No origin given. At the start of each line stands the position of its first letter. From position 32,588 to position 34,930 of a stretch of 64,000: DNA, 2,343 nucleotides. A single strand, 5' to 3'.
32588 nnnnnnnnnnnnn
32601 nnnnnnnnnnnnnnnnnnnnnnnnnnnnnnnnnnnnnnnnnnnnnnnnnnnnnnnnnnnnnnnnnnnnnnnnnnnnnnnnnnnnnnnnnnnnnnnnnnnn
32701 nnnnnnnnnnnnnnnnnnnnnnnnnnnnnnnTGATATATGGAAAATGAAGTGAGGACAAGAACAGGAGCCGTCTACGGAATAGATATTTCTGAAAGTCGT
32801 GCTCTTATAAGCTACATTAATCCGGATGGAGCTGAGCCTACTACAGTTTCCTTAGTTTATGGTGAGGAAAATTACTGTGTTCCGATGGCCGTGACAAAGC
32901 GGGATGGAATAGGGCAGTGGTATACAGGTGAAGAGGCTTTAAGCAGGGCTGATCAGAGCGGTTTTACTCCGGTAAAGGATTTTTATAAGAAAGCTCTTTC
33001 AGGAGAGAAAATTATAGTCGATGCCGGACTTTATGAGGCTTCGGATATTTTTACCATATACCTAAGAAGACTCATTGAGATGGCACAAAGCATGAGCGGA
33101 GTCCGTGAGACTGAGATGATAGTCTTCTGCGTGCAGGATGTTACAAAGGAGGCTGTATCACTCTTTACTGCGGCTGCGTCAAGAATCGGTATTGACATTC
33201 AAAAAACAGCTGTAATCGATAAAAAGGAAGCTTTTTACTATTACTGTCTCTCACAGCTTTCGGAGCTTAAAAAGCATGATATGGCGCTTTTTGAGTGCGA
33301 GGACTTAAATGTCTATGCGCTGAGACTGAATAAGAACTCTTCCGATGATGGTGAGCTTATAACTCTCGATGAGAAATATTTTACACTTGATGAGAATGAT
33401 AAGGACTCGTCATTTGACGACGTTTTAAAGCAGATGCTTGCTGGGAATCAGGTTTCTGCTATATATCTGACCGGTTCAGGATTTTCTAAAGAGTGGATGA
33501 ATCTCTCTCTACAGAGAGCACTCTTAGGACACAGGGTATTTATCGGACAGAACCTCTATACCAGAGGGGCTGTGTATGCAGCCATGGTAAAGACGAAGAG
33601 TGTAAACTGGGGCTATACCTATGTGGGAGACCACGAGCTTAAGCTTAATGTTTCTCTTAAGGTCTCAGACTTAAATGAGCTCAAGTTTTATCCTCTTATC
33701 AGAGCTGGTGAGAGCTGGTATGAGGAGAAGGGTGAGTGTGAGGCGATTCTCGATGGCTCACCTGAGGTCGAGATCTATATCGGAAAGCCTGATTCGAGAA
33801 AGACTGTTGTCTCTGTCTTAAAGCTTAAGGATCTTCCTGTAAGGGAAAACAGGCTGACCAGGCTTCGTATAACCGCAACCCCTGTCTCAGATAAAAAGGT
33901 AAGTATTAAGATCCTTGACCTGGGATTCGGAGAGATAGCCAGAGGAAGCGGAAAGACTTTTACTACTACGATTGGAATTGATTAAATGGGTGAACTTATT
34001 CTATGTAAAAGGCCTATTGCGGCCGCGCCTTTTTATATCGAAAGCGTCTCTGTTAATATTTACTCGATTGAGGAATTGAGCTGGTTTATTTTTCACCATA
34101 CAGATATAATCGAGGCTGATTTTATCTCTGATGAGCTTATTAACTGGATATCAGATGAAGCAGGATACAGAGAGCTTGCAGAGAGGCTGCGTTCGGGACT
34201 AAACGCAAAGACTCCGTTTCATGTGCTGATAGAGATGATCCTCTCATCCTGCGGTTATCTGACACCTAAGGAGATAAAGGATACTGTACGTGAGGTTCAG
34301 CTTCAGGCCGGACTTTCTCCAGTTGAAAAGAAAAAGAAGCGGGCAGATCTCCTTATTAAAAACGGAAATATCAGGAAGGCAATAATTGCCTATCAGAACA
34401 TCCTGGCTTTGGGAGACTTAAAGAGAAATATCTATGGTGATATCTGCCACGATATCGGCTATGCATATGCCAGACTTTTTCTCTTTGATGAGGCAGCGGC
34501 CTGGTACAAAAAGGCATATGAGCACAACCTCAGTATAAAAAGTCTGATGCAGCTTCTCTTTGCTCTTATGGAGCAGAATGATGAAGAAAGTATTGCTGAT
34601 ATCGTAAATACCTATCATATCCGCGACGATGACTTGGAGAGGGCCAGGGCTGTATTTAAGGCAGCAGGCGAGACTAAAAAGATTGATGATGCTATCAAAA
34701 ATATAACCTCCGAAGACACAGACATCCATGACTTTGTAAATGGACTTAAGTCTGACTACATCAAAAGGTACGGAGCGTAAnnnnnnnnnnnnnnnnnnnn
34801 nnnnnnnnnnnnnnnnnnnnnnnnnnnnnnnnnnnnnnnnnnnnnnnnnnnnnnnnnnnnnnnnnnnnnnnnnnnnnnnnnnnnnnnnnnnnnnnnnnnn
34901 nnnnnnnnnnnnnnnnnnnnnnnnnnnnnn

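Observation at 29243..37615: Uncharacterised four-ORF cassette (giant helical-repeat protein, pseudo-Hsp70, TPR-like protein, two-TM coiled-coil protein) translationally chained to GluRS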

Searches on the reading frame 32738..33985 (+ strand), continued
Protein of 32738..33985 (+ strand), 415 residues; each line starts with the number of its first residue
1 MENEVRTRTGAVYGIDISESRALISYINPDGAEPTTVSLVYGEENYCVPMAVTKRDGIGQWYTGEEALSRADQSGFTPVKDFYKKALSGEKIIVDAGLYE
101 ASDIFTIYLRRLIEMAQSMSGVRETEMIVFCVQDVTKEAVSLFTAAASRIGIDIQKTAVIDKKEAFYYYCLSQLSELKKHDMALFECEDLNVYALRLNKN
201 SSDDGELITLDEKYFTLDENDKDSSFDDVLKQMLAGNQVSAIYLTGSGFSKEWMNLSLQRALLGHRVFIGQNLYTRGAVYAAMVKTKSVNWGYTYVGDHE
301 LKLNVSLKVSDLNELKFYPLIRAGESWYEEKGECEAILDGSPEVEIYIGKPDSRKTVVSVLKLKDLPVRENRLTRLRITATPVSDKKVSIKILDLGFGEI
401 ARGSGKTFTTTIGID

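Call 69: search_dna_similar(query=window:32738-33985:+, collection=plasmids, mode=protein, max_evalue=0.001, max_rows=10)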
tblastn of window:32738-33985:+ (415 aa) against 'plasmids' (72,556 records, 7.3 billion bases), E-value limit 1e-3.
No match.
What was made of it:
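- On Known anti-phage defence systems: There are no plasmid hits (call 69).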

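Call 70: search_dna_similar(query=window:32738-33985:+, collection=phages, mode=protein, max_evalue=0.001, max_rows=10)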
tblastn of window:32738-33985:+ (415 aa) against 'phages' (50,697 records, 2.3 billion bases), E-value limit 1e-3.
Records with a match: 5; places in all: 5; records where one place covers at least 80% of the query: 3.
Best place of each record, by identity: <60% 5.
By first word of the organism name: Bacteriophage 5.
By host as written in the record: - 5.
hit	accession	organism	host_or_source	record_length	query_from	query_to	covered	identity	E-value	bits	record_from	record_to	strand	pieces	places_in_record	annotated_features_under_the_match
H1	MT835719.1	Bacteriophage sp.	human fecal samples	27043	14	414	97%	38.7%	9e-92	308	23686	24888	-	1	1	record has no annotation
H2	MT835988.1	Bacteriophage sp.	human fecal samples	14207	1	412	99%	27.2%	1e-35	145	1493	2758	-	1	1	record has no annotation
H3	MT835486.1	Bacteriophage sp.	human fecal samples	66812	14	412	96%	25.2%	2e-38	153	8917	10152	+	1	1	record has no annotation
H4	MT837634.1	Bacteriophage sp.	human fecal samples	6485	221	415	47%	28.7%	3e-16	87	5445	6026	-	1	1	record has no annotation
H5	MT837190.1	Bacteriophage sp.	human fecal samples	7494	109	322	52%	23.5%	2e-7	59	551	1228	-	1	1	record has no annotation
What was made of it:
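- A few matches occur in GenBank 'Bacteriophage sp.' records (call 70).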

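Call 71: get_annotated_region(hit=H3, flank=12000)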
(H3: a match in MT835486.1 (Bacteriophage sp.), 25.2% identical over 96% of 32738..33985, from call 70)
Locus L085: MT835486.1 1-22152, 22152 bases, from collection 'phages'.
description: UNVERIFIED: Bacteriophage sp. clone scaffold_23 genomic sequence.
organism: Bacteriophage sp. (NCBI taxid 38018)
taxonomy: Viruses
host: -; source: human fecal samples; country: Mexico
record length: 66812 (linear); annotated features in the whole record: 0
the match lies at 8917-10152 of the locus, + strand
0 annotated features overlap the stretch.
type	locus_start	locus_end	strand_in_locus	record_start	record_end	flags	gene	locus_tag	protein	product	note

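Call 72: get_annotated_region(hit=H1, flank=12000)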
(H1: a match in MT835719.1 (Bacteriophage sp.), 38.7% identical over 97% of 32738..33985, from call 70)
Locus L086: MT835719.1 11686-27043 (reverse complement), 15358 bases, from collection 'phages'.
description: UNVERIFIED: Bacteriophage sp. clone scaffold_523 genomic sequence.
organism: Bacteriophage sp. (NCBI taxid 38018)
taxonomy: Viruses
host: -; source: human fecal samples; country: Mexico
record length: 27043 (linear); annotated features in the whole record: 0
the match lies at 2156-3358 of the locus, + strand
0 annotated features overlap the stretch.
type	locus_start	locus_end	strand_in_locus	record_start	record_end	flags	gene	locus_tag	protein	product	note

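Call 74: search_protein_representatives(alignment_id=A2)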
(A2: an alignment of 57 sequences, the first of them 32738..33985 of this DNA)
Query: 57 sequences, 412 profile positions. Proteins with E-value up to 0.001 (for the whole library): 1699; up to 1e-10: 1169; up to 1e-30: 653. The best 150 are listed.
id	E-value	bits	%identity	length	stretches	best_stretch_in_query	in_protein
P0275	3.1e-182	622.3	-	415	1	2-411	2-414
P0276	1.7e-179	613.3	-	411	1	2-411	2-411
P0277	4.7e-177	605.3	-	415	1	4-411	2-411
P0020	2.5e-176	602.9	-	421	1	3-411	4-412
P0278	3.2e-174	596.0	-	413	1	1-409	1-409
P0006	9.8e-173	591.0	-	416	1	3-411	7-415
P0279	7.7e-151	518.9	-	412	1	3-410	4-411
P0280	8.4e-150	515.5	-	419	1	8-411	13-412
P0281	4.3e-147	506.6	-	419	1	6-410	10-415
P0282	2.1e-145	501.1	-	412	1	6-411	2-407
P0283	2.5e-145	500.8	-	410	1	8-410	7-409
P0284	6.9e-144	496.0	-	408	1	6-410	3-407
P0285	9.4e-143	492.3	-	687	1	8-411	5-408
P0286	4.8e-142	490.0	-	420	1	8-408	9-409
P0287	8.3e-141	485.9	-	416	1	5-411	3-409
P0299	3.8e-118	411.3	-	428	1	3-408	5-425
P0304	8.6e-113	393.6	-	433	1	5-410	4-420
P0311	3.2e-108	378.6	-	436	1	3-410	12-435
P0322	1.3e-100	353.4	-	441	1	3-411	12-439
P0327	1.8e-99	349.7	-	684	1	4-409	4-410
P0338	5.2e-97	341.6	-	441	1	3-410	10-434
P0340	3.9e-96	338.7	-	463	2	215-409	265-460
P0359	1.1e-91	324.1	-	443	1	2-411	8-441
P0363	7.6e-91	321.3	-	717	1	3-410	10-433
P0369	6.6e-90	318.2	-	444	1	3-409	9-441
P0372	2.0e-89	316.6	-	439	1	6-406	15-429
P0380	1.2e-88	314.0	-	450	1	3-411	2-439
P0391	2.7e-86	306.3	-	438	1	6-411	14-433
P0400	4.4e-84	299.0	-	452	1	2-411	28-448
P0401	5.1e-84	298.8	-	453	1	3-411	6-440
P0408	2.5e-83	296.6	-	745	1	3-409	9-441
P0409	3.2e-83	296.2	-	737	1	6-409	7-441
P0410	3.6e-83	296.0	-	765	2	216-411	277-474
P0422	9.5e-82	291.4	-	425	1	6-411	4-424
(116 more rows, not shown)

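Call 77: list_cluster_members(proteins=[P0285, P0327, P0363, P0408, P0409, P0410, P0422, P0400, P0380, P0340])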
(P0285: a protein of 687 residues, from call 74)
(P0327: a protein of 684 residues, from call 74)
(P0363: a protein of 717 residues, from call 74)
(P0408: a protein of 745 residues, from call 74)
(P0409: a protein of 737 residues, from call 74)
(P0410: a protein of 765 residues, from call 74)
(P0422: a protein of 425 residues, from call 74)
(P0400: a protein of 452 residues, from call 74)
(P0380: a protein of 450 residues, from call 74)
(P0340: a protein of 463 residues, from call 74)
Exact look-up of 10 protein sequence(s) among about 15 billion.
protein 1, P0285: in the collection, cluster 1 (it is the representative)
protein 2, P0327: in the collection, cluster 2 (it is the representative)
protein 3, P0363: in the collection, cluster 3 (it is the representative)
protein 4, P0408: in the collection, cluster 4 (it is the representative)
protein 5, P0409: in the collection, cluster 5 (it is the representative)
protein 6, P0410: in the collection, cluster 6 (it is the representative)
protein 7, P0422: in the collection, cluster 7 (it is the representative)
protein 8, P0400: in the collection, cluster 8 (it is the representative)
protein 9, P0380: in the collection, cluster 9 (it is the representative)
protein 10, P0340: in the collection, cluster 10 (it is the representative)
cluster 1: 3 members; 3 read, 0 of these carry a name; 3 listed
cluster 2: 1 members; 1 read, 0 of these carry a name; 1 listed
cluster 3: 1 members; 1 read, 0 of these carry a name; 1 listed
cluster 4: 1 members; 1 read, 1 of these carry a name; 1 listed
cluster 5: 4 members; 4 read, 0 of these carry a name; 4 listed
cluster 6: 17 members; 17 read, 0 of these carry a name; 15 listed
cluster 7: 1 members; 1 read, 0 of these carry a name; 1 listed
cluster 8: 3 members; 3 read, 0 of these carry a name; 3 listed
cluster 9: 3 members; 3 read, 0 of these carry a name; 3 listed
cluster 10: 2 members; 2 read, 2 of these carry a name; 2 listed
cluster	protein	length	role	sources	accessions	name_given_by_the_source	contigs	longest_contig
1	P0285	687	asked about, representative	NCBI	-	-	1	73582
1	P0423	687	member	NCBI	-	-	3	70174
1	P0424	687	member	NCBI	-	-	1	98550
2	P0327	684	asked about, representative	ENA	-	-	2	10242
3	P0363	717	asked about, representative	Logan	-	-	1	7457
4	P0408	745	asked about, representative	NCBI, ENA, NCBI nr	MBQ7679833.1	MAG: hypothetical protein IJT34_08285 [Butyrivibrio sp.] | hypothetical protein [Butyrivibrio sp.]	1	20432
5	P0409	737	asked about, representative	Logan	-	-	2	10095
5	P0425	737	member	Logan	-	-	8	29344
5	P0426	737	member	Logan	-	-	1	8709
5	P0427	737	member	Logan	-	-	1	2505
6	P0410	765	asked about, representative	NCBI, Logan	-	-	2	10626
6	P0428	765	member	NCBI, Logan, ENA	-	-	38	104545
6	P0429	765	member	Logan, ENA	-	-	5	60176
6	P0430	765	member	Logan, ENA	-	-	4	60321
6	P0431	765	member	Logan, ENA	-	-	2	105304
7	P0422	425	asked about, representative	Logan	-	-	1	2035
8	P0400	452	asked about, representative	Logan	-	-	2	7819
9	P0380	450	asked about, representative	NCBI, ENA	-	-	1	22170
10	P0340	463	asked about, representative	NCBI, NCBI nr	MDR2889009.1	MAG: DUF5716 family protein [Lachnospiraceae bacterium] | DUF5716 family protein [Lachnospiraceae bacterium]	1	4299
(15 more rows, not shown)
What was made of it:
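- One cluster has 17 members seen on dozens of contigs from independent sources (call 77).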

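Call 84: list_cluster_members(proteins=[P0299, P0304, P0311, P0322, P0338, P0359, P0369, P0401, P0372, P0391])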
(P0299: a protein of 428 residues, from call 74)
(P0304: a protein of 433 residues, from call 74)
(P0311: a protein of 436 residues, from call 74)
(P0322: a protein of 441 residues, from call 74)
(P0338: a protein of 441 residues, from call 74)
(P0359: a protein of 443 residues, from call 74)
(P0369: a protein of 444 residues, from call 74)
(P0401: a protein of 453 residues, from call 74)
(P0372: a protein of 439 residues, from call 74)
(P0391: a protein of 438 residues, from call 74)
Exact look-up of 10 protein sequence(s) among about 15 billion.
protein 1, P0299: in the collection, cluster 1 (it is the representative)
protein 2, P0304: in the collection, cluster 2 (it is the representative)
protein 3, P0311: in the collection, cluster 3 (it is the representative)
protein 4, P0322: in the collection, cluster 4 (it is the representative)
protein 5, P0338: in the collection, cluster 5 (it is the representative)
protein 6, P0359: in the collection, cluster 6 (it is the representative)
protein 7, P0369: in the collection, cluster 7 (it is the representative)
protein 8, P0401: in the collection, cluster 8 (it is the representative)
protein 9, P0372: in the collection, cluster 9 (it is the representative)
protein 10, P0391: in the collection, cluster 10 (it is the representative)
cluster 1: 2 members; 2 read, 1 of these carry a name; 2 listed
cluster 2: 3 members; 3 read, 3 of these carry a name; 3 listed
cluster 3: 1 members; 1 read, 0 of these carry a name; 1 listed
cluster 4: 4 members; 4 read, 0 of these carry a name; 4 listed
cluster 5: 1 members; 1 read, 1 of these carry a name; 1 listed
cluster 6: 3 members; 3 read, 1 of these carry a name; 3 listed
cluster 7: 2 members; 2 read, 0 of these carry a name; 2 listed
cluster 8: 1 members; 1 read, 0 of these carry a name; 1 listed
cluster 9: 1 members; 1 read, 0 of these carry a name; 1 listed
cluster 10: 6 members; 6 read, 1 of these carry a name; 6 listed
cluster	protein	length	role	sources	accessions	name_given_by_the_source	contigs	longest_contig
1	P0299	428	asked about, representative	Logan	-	-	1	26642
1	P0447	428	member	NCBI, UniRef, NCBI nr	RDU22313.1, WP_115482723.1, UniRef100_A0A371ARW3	DUF5716 family protein [Anaerosacchariphilus polymeriproducens] | DUF5716 domain-containing protein n=1 Tax=Anaerosacchariphilus polymeriproducens ...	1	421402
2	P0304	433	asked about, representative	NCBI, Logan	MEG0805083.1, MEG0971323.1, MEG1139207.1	MAG: DUF5716 family protein [Lachnospiraceae bacterium]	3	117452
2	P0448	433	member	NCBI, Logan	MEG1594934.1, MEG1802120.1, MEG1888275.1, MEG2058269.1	MAG: DUF5716 family protein [Lachnospiraceae bacterium]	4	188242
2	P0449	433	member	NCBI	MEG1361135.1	MAG: DUF5716 family protein [Lachnospiraceae bacterium]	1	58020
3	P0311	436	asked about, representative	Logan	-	-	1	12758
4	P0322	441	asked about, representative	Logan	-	-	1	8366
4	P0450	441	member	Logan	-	-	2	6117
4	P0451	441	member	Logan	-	-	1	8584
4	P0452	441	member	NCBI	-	-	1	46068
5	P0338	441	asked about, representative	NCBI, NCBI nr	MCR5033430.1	MAG: hypothetical protein K6A92_11295 [Lachnospiraceae bacterium] | hypothetical protein [Lachnospiraceae bacterium]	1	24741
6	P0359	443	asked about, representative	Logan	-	-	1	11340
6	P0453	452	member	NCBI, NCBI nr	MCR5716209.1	MAG: hypothetical protein K6G23_05140 [Lachnospiraceae bacterium] | hypothetical protein [Lachnospiraceae bacterium]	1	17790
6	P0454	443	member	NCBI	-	-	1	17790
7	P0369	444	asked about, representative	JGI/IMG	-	-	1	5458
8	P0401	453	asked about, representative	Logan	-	-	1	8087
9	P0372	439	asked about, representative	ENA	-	-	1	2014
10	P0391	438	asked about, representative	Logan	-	-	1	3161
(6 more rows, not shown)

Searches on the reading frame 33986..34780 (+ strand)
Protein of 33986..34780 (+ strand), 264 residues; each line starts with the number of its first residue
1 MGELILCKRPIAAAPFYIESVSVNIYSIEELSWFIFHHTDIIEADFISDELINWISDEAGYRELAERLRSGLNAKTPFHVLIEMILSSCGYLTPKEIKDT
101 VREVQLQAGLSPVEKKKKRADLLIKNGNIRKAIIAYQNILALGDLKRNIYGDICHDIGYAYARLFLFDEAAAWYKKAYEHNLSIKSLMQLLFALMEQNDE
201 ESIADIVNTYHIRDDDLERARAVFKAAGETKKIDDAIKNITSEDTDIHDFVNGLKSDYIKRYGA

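Call 3: search_protein_families(library=pfam, proteins=[window:33986-34780:+], max_evalue=0.1)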
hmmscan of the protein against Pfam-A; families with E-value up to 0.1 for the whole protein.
window:33986-34780:+ (264 aa): 8 families
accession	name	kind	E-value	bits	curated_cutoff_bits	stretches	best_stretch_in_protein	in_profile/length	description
PF07719.23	TPR_2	-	1.1e-05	25.6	27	1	153-181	3-31/34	Tetratricopeptide repeat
PF13181.12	TPR_8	-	0.00019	21.8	25.7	1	152-179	2-29/34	Tetratricopeptide repeat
PF13428.12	TPR_14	-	0.011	16.8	23.5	0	118-142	6-30/44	Tetratricopeptide repeat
PF13424.12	TPR_12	-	0.015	15.9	30.1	1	119-179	9-73/77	Tetratricopeptide repeat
PF20291.3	MC5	-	0.015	15.5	25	1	188-256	77-145/167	ABC-three component (ABC-3C) system Middle Component 5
PF00515.34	TPR_1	-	0.043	14.1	27.8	0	155-181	5-31/34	Tetratricopeptide repeat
PF10602.15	RPN7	-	0.046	13.8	29.6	0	156-196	41-81/174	26S proteasome subunit RPN7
PF13432.12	TPR_16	-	0.08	13.9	32.7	0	118-178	2-58/65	Tetratricopeptide repeat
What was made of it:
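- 33986..34780 (+): Gene C, 264 aa. Conserved novel N-terminal domain (about 1-100) followed by 2-3 TPR motifs (about 111-200). Fused to the C-terminus of B in some lineages. TPR_2 at 1e-5, below Pfam's cut-off (call 3).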

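Call 4: search_protein_families(library=ncbifam, proteins=[window:33986-34780:+], max_evalue=0.1)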
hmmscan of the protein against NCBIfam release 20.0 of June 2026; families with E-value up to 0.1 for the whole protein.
window:33986-34780:+ (264 aa): 4 families
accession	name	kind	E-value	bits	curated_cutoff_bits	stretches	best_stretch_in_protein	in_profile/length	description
NF008757.0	PRK11788.1-5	equivalog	0.00062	19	363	1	120-216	76-174/388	lipopolysaccharide assembly protein LapB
NF007455.0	PRK10022.1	equivalog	0.03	14.2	167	0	122-155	57-90/169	putative DNA-binding transcriptional regulator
NF008755.0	PRK11788.1-3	equivalog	0.037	13.4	430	1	123-210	80-167/388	lipopolysaccharide assembly protein LapB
NF047935.1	antiphage_GapS6a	subfamily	0.079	13.3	90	0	35-70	16-51/104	GapS6a family protein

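Call 20: search_protein_families(library=padloc, proteins=[window:33986-34780:+], max_evalue=0.1)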
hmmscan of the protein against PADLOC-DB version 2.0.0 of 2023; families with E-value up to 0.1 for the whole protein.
window:33986-34780:+ (264 aa): 1 family
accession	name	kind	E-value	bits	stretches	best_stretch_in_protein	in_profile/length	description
PDLC01224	Cas11f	-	0.0031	15.6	1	151-204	31-74/87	CAS-III-F; effector_SS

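Call 21: search_protein_families(library=phrogs, proteins=[window:33986-34780:+], max_evalue=0.1)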
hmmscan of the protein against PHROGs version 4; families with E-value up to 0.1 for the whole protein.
window:33986-34780:+ (264 aa): 0 families

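Call 48: search_solved_structures(query=A5, max_evalue=10, show_alignments=1)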
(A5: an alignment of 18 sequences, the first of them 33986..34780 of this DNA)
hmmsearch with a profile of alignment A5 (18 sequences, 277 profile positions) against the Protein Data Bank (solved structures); distinct sequences matched with E-value up to 10: 49.
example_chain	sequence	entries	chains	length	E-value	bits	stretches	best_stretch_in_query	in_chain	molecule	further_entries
8bu0_A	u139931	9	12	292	1.2e-07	34.3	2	125-184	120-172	Consensus tetratricopeptide repeat protein | Crystal structure of an 8-repeat consensus TPR superhelix with Zinc. | Monomer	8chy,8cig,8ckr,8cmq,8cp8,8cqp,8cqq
9gzg_A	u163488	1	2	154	2.1e-06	30.2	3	127-186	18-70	Engineered CTPR protein with glutamic acids for conductivity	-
8ump_A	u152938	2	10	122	6.1e-06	28.6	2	124-186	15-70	T33-ml35-redesigned-TPR-domain-fold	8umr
8ch0_A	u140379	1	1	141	7.2e-05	25.1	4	154-184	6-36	Consensus tetratricopeptide repeat protein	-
9qhb_A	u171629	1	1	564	7.6e-05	25.1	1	125-184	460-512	Engineered tetratricopeptide repeat protein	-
2fo7_A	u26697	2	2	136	7.6e-05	25.1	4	154-184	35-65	SYNTHETIC CONSENSUS TPR PROTEIN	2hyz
1na0_A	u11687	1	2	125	0.00012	24.4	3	154-194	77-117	designed protein CTPR3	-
9qhc_A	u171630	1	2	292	0.00036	22.8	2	125-184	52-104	Engineered tetratricopeptide repeat protein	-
6vfj_B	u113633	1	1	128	0.00037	22.8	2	154-202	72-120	I53_dn5B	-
6vfh_A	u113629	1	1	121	0.00045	22.5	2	154-197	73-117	T33_dn10A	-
1na3_A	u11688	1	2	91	0.001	21.3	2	154-194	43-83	designed protein CTPR2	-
6v8e_A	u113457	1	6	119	0.0035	19.6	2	154-194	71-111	Designed protein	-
2avp_A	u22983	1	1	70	0.0041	19.4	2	154-184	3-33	synthetic consensus TPR protein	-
8ur5_A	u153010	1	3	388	0.0047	19.2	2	125-201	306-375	Trimer head HA,Hemagglutinin HA1 chain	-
2wqh_A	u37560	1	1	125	0.0058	18.9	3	154-192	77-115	CTPR3Y3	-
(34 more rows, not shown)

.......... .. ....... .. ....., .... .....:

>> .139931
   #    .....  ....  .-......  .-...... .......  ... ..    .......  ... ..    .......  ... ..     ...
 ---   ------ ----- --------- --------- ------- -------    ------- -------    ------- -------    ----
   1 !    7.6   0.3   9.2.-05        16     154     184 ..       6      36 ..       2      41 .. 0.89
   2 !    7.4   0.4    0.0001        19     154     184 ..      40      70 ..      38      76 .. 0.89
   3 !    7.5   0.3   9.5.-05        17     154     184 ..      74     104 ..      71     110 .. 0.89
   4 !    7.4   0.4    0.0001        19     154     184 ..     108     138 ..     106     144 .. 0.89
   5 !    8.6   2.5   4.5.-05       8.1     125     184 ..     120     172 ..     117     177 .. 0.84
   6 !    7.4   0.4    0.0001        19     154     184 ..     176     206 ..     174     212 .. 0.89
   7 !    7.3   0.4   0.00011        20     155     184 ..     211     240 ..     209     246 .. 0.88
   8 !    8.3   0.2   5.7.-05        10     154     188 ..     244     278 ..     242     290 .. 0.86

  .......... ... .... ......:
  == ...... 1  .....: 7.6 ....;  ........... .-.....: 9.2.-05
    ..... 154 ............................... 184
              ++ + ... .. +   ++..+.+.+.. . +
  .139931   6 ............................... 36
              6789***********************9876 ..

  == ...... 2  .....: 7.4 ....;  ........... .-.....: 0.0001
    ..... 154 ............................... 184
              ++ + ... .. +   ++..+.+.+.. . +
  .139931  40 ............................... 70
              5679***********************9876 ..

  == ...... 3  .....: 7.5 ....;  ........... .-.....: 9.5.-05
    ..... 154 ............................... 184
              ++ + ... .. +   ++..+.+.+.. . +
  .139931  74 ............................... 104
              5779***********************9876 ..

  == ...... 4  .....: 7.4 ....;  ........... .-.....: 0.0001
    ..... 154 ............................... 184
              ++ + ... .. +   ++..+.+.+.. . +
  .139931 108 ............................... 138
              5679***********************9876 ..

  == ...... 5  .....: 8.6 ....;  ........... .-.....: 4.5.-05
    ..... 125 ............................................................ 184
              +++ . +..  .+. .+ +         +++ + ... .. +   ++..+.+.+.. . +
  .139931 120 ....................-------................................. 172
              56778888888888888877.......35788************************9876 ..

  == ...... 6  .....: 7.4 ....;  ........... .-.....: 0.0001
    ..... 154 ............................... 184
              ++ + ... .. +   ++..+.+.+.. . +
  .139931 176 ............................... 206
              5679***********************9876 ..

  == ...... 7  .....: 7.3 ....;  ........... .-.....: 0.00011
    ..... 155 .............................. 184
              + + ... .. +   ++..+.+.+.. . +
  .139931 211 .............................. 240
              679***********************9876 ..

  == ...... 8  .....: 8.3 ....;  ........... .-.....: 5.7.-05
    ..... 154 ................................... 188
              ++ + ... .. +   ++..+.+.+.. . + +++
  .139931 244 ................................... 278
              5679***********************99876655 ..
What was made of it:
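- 33986..34780 (+): Family profile against consensus TPR proteins at 1.2e-7 (call 48).
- On TPR proteins (C): The family profile hits consensus TPR proteins at 1.2e-7 over residues about 125-190 (call 48).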
